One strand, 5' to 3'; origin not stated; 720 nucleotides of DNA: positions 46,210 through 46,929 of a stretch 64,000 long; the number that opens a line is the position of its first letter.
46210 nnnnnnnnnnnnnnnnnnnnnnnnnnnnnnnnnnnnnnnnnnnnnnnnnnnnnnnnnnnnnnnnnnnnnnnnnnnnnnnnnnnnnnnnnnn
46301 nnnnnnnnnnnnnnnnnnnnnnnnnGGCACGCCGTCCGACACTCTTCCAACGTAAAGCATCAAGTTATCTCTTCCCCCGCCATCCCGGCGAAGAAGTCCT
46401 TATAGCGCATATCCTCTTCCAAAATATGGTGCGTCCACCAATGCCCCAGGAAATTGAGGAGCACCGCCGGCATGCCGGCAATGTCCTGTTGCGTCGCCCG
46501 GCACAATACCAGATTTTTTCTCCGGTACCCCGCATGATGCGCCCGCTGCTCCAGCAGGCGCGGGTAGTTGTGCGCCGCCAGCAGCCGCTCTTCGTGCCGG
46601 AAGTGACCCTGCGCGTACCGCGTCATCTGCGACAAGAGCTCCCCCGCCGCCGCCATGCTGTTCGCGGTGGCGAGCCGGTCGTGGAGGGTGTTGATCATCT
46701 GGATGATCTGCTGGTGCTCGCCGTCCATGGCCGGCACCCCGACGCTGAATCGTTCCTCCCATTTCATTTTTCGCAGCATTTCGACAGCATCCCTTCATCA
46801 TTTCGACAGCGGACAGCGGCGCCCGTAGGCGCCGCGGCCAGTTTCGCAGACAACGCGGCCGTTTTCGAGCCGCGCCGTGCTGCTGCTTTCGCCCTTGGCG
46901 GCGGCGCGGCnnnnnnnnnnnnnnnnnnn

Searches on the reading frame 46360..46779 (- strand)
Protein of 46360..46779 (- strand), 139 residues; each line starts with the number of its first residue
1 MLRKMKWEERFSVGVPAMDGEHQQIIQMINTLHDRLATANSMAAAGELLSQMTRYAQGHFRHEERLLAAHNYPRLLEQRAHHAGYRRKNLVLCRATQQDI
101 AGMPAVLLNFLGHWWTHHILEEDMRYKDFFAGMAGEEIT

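Call 29: search_protein_families(library=pfam, proteins=[window:46360-46779:-], max_evalue=0.001)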
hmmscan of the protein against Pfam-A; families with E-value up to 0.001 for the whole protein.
window:46360-46779:- (139 aa): 1 family
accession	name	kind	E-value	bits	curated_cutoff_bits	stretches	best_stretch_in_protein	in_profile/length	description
PF01814.28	Hemerythrin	-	3.2e-11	44.2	25.3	1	14-127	2-124/127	Hemerythrin HHE cation binding domain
